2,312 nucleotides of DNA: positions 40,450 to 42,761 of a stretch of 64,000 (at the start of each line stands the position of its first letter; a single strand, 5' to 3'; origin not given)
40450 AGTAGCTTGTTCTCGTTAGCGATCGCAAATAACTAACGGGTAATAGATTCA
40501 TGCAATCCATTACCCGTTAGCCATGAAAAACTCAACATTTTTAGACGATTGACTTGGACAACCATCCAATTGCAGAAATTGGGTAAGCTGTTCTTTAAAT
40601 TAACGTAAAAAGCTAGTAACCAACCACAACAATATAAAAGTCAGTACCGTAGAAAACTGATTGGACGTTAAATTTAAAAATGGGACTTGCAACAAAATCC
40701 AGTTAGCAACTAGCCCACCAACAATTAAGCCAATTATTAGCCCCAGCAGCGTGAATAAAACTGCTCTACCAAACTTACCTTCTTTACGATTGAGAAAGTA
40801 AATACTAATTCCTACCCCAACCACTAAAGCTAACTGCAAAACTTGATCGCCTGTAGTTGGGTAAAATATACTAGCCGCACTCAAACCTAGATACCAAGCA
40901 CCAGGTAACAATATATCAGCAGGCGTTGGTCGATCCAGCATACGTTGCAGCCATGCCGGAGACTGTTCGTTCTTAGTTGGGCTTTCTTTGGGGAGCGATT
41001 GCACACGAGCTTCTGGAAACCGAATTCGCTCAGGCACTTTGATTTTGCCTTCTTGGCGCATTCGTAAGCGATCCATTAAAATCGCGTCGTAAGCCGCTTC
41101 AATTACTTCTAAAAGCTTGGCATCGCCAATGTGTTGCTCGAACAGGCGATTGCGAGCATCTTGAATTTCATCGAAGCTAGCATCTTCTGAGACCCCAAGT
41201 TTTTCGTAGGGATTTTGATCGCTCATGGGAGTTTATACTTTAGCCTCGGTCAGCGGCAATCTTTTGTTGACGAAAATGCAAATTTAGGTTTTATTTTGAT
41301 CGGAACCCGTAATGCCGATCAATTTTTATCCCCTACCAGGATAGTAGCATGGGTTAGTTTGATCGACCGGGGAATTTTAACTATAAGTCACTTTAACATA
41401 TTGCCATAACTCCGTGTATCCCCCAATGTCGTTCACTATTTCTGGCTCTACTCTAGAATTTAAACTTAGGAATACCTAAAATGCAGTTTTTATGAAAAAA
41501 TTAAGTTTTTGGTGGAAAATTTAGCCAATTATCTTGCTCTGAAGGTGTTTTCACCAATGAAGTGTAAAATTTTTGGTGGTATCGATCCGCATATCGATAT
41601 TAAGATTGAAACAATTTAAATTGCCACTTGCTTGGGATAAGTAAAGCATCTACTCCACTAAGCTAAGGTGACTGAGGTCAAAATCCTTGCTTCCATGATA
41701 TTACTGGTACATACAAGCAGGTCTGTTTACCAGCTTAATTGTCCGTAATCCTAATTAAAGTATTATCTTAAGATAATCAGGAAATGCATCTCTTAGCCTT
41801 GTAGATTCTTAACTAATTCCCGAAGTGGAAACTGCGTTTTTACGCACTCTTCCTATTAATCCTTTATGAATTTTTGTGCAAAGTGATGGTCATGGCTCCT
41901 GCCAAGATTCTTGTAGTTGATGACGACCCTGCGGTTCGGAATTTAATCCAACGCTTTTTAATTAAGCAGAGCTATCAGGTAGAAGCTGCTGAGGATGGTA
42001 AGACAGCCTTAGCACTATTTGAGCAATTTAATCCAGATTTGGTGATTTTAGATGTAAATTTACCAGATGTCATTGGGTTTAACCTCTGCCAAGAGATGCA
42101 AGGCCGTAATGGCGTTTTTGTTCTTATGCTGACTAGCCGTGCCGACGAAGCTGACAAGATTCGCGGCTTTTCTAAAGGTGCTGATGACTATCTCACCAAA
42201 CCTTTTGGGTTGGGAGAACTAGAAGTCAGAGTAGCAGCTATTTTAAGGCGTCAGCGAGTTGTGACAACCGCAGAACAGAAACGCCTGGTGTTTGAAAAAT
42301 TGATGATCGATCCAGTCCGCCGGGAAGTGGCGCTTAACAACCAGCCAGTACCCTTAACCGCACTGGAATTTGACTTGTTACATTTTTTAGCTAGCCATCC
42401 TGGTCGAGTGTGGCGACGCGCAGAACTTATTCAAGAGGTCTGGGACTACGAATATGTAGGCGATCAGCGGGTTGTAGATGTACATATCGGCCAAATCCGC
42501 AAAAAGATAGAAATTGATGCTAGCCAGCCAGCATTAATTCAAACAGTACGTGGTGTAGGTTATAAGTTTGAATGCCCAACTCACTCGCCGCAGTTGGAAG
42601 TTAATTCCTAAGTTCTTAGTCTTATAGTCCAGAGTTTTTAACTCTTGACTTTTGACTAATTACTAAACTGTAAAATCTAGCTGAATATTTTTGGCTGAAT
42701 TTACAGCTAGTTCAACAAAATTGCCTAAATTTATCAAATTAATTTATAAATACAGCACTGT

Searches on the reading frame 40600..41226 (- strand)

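Call 36: search_protein_families(library=pfam, proteins=[window:40600-41226:-], max_evalue=0.0001)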
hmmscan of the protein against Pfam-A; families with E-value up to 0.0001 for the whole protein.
window:40600-41226:- (208 aa): 1 family
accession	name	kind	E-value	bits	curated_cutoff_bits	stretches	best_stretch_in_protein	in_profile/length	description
PF11833.13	CPP1-like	-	1.7e-74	250.1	28.4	1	14-207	1-196/196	Protein CHAPERONE-LIKE PROTEIN OF POR1-like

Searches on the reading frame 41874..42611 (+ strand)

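Call 36: search_protein_families(library=pfam, proteins=[window:41874-42611:+], max_evalue=0.0001)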
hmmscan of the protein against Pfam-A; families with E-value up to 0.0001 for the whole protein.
window:41874-42611:+ (245 aa): 2 families
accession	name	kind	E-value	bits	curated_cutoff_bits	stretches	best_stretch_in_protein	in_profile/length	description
PF00072.30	Response_reg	-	4.5e-30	104.5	30.2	1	12-120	1-110/111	Response regulator receiver domain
PF00486.34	Trans_reg_C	-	3.7e-29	101.1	26.2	1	157-232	2-77/77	Transcriptional regulatory protein, C terminal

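Call 47: search_protein_families(library=ncbifam, proteins=[window:41874-42611:+], max_evalue=1e-20)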
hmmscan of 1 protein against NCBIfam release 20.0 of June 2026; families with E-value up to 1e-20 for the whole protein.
window:41874-42611:+ (245 aa): 39 families (the best 25 are shown)
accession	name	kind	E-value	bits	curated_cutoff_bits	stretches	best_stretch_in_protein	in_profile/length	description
NF045944.1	ResRegRpaBCyano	equivalog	1.6e-67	227.2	330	1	13-233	1-228/229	response regulator transcription factor RpaB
NF040689.1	MtrAB_MtrA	equivalog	3e-65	219.6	300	1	12-231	1-217/219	MtrAB system response regulator MtrA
TIGR02154.1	PhoB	equivalog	1.4e-61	207.7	296.2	1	10-233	3-226/226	phosphate regulon transcriptional regulator PhoB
NF040534.1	resp_reg_YycF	equivalog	5.8e-58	195.9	340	1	11-231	2-226/231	response regulator YycF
NF041733.1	resp_reg_CseB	equivalog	1.5e-57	194.6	350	1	11-232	2-226/228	two-component system response regulator CseB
NF033117.2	vanR_ACDEGLN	exception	2.5e-54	184.3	350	1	12-233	1-226/226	VanR-ABDEGLN family response regulator transcription factor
NF008296.0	PRK11083.1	equivalog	6.6e-54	182.7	273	1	8-233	2-226/228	two-component system response regulator CreB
NF053854.1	RespRegPhoBBctds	equivalog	2.1e-52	177.7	270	1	12-233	1-225/225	two-component system response regulator PhoB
NF033120.0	vanR_FM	exception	5.4e-51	173.5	460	1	9-233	3-230/231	vancomycin resistance response regulator transcription factor, VanR-F/VanR-M family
NF007005.1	PRK09468.1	equivalog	6.5e-51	173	331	1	10-232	4-231/237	osmolarity response regulator transcription factor OmpR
TIGR01387.1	cztR_silR_copR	subfamily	1.5e-50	171.8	279.2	1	12-232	1-218/218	heavy metal response regulator transcription factor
NF007982.1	PRK10710.1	equivalog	8e-47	159.8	380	1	9-234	7-229/235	envelope stress response regulator BaeR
NF008034.0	PRK10766.1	equivalog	3.9e-45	154.2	275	1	10-232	3-226/231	two-component system response regulator TorR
NF041209.1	resp_regPieR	equivalog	4.4e-45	154.1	450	1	11-233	2-228/231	two component system response regulator PieR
NF007546.0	PRK10161.1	equivalog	7.7e-45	153.2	471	1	11-233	4-226/229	phosphate response regulator transcription factor PhoB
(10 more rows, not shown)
